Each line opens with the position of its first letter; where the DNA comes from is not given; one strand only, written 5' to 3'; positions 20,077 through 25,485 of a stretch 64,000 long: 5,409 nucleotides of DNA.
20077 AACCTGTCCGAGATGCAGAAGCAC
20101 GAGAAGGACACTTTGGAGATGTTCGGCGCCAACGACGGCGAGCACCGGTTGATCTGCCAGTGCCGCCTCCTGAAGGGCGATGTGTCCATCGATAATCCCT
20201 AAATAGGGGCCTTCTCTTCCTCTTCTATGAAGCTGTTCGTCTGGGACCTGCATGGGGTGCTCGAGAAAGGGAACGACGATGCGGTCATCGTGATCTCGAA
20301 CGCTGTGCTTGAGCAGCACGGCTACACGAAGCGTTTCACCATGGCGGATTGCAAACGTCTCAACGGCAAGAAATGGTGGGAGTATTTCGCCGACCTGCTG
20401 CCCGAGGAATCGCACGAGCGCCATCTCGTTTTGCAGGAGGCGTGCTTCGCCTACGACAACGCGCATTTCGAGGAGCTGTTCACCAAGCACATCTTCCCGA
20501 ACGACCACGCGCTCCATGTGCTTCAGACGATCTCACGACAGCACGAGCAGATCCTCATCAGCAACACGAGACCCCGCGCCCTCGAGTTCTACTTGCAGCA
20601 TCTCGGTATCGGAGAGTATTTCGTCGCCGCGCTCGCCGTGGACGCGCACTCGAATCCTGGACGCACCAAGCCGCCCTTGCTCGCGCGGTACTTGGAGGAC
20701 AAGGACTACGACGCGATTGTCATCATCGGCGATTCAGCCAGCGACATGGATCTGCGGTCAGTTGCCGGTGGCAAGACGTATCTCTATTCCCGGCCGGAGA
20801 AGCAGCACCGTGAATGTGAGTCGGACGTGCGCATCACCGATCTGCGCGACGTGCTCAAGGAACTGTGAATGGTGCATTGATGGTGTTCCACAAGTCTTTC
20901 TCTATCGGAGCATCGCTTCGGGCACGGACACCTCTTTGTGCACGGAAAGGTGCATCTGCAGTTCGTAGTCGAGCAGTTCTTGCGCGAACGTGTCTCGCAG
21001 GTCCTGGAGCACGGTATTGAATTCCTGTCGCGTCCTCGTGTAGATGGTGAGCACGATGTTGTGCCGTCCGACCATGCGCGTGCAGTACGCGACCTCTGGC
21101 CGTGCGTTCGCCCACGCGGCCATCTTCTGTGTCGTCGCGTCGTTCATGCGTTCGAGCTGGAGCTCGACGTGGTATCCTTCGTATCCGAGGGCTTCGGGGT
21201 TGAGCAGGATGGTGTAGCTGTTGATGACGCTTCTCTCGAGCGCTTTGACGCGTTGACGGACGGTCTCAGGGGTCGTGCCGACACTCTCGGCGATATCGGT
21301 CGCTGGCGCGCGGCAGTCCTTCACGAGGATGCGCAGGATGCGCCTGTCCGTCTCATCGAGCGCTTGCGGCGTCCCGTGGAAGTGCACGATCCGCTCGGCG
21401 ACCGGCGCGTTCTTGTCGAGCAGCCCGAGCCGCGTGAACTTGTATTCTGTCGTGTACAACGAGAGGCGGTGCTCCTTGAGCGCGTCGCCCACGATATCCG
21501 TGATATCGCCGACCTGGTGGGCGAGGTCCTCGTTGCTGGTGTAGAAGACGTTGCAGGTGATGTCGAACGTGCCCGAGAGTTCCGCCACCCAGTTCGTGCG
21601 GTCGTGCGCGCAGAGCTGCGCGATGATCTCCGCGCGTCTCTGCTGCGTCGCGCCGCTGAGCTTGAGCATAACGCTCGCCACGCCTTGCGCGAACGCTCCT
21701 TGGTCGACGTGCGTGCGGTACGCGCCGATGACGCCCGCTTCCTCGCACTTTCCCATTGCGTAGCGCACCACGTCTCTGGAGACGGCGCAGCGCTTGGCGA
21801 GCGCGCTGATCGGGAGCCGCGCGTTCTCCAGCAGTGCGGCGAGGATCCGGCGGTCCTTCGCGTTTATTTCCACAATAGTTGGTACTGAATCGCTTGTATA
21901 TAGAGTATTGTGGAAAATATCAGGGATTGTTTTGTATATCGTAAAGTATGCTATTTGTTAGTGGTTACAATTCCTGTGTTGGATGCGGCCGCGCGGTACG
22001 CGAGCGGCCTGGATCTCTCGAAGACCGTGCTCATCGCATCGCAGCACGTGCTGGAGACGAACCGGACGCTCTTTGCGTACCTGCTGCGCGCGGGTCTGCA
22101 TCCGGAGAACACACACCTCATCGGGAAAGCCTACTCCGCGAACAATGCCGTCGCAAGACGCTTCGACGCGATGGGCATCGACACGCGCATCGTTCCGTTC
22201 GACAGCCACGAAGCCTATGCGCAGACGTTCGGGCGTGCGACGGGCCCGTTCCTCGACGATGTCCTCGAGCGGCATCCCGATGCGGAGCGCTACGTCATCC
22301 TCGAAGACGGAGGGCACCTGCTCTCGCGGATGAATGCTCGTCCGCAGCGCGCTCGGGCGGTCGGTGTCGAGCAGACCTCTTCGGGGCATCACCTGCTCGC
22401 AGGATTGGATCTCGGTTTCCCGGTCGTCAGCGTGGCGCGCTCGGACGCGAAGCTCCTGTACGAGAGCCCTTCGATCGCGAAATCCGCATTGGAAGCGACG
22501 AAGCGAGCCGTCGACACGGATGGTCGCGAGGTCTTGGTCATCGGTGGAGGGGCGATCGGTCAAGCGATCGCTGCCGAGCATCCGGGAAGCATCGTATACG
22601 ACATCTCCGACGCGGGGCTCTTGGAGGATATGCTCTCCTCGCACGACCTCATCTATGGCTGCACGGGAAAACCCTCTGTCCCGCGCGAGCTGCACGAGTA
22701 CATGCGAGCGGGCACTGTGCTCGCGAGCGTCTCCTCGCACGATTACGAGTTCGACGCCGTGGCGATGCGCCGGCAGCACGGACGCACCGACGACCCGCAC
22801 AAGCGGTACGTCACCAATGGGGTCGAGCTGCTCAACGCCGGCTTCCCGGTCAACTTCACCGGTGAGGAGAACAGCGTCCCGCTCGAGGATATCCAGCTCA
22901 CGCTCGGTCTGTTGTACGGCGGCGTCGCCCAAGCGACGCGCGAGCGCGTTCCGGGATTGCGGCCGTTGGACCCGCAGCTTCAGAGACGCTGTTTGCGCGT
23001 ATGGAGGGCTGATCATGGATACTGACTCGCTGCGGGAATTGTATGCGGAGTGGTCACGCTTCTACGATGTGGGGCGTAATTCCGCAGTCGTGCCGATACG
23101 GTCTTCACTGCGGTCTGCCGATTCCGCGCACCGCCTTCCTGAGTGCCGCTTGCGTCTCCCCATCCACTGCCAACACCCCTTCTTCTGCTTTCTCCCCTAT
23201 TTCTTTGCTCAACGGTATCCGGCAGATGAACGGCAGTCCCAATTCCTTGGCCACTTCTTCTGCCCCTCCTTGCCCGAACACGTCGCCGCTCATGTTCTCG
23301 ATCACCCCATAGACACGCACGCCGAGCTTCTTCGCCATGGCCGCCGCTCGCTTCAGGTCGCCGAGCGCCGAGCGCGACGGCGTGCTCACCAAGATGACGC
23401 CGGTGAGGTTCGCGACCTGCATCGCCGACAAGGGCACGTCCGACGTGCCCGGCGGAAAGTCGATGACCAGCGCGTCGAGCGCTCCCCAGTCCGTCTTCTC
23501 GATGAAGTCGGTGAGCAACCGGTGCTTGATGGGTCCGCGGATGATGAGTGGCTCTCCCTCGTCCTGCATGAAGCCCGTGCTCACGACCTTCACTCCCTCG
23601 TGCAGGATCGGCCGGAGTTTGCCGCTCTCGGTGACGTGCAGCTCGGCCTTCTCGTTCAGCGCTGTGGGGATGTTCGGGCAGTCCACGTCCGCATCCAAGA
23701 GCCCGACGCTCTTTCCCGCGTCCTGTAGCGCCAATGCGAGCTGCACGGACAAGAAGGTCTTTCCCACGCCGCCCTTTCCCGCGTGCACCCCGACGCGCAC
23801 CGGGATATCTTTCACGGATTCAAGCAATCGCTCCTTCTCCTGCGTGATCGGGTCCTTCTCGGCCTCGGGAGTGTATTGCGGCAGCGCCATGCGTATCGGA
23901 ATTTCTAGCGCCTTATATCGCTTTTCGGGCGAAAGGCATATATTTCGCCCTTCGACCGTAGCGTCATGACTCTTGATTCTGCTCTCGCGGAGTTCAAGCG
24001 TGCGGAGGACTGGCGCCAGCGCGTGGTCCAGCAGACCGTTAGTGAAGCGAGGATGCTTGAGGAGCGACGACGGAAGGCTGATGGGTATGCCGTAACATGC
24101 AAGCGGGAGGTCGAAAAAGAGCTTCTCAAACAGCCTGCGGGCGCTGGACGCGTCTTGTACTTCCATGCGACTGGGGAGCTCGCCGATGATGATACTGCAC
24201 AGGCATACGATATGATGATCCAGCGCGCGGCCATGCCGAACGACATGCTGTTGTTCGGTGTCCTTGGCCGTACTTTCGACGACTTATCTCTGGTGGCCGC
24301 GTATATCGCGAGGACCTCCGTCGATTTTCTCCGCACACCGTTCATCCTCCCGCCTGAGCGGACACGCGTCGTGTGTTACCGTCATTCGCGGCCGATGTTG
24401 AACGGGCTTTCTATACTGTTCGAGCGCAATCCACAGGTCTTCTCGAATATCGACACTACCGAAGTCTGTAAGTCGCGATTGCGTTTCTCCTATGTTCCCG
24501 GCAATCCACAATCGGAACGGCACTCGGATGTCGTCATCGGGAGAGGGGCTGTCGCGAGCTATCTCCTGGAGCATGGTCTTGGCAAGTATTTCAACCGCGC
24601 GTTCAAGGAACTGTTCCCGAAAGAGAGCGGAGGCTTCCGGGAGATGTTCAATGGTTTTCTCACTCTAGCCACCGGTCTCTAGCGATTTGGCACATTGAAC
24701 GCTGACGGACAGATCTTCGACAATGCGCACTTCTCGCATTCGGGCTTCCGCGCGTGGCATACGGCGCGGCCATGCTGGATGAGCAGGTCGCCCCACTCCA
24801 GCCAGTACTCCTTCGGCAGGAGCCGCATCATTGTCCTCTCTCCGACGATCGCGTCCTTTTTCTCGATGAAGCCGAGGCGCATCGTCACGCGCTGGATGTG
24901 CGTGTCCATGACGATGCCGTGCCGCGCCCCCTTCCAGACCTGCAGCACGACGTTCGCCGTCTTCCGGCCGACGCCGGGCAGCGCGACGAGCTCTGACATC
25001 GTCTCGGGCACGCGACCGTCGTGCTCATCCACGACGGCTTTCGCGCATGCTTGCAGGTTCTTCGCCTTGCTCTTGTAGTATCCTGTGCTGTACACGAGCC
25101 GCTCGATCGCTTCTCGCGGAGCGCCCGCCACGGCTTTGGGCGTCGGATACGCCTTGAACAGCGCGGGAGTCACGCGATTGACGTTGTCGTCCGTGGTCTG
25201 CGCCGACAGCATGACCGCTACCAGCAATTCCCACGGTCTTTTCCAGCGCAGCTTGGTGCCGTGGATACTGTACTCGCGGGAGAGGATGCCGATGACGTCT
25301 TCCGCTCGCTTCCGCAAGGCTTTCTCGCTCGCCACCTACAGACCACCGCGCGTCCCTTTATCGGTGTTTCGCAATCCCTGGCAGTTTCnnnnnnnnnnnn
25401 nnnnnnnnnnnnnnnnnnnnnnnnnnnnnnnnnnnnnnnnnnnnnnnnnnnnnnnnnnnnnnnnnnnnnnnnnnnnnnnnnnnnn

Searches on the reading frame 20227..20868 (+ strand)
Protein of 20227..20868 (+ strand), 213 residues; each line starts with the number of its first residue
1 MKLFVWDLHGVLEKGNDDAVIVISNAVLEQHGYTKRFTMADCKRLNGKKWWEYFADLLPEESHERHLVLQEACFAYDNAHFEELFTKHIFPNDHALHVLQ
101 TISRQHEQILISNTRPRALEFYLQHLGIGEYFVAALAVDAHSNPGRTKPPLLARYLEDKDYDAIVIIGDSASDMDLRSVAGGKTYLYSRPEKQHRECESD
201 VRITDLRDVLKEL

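Call 45: search_protein_families(library=pfam, proteins=[window:20227-20868:+], max_evalue=0.001)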
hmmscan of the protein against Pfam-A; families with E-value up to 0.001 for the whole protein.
window:20227-20868:+ (213 aa): 3 families
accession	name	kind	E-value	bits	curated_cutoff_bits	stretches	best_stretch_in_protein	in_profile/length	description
PF13419.12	HAD_2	-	1.2e-08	35.7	23.8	1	6-175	3-166/178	Haloacid dehalogenase-like hydrolase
PF00702.32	Hydrolase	-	1.4e-07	32.6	26.4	1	1-174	1-184/191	haloacid dehalogenase-like hydrolase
PF12710.13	HAD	-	1.4e-07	32.6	27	1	44-175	33-186/189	haloacid dehalogenase-like hydrolase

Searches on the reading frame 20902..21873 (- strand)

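Call 13: search_protein_families(library=pfam, proteins=[window:20902-21873:-], max_evalue=0.001)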
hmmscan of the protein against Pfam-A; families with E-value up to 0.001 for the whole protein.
window:20902-21873:- (323 aa): 8 families
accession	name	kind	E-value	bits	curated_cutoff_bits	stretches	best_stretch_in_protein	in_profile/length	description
PF13412.12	HTH_24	-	3.4e-26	91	21.9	2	172-214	1-43/48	Winged helix-turn-helix DNA-binding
PF13404.12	HTH_AsnC-type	-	4e-25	87.8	27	2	172-213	1-42/42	AsnC-type helix-turn-helix domain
PF01037.27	AsnC_trans_reg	-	8.2e-10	38.9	25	1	237-293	2-57/73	Lrp/AsnC ligand binding domain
PF12840.13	HTH_20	-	8.1e-09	35.8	27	0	172-214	2-44/51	Helix-turn-helix domain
PF08279.18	HTH_11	-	2.3e-06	27.8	25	0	178-231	4-54/55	HTH domain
PF13545.12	HTH_Crp_2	-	5.9e-05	23.4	27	0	190-229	24-67/70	Crp-like helix-turn-helix domain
PF12802.13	MarR_2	-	0.00046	20.7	27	0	8-49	8-50/61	MarR family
PF13384.12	HTH_23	-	0.00071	19.8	24.6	0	6-37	4-35/50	Homeodomain-like domain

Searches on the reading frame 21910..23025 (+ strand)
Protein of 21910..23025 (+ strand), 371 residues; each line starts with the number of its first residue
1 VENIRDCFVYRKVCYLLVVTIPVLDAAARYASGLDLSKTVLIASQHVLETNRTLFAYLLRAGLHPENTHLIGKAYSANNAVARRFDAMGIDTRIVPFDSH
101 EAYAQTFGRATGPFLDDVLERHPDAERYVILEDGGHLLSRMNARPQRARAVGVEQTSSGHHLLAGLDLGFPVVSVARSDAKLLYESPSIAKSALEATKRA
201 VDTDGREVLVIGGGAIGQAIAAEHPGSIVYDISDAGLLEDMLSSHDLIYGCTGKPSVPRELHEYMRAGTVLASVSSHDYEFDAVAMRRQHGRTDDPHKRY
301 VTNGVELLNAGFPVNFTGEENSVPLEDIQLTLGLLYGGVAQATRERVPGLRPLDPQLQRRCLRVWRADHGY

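Call 13: search_protein_families(library=pfam, proteins=[window:21910-23025:+], max_evalue=0.001)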
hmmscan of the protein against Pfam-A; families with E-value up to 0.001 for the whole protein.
window:21910-23025:+ (371 aa): 0 families

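Call 72: search_protein_families(library=ncbifam, proteins=[window:21910-23025:+], max_evalue=0.01)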
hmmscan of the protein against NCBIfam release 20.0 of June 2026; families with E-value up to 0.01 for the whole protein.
window:21910-23025:+ (371 aa): 3 families
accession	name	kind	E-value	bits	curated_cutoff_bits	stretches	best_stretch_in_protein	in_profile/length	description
NF004005.0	PRK05476.2-3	equivalog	2e-06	26.8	275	1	117-232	110-239/418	adenosylhomocysteinase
TIGR00936.1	ahcY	equivalog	2.5e-05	23.3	497.6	1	120-226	114-226/416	adenosylhomocysteinase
NF001319.0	PRK00258.3-3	equivalog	0.0043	16.1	252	1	193-232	110-149/279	shikimate dehydrogenase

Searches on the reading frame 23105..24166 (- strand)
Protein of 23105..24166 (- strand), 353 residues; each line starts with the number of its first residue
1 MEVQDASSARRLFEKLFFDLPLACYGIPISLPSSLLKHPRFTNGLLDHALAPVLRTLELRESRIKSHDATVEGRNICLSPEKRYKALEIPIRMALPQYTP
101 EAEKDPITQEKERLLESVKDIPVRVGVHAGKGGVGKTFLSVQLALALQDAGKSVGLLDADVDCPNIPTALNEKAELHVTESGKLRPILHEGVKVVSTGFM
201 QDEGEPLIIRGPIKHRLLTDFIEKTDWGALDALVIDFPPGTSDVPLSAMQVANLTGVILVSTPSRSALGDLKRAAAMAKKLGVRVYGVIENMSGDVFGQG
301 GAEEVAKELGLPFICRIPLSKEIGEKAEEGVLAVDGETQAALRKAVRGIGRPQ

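Call 13: search_protein_families(library=pfam, proteins=[window:23105-24166:-], max_evalue=0.001)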
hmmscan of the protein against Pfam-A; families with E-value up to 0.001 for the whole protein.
window:23105-24166:- (353 aa): 6 families
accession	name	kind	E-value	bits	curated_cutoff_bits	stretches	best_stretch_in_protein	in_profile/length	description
PF10609.15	ParA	-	3.6e-65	220.3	27.1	1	125-348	6-240/246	NUBPL iron-transfer P-loop NTPase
PF01656.29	CbiA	-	2e-14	54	25.4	1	127-331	3-123/125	CobQ/CobB/MinD/ParA nucleotide binding domain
PF13614.12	AAA_31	-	1.4e-06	28.8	27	1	127-170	6-48/177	AAA domain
PF02374.21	ArsA_ATPase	-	8.4e-06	25.6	24.3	0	128-173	6-50/305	Anion-transporting ATPase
PF00142.24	Fer4_NifH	-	0.0001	22.3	25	0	130-177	7-54/271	4Fe-4S iron sulfur cluster binding proteins, NifH/frxC family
PF13500.12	AAA_26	-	0.00036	20.9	27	0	252-325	125-196/198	AAA domain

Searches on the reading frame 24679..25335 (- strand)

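Call 45: search_protein_families(library=pfam, proteins=[window:24679-25335:-], max_evalue=0.001)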
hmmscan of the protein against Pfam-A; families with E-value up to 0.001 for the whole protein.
window:24679-25335:- (218 aa): 2 families
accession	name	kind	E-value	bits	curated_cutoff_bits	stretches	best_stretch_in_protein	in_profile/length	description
PF00730.31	HhH-GPD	-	2e-24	86.5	26.2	1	39-174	1-107/108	HhH-GPD superfamily base excision DNA repair protein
PF00633.29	HHH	-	1e-08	35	24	1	105-132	2-29/30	Helix-hairpin-helix motif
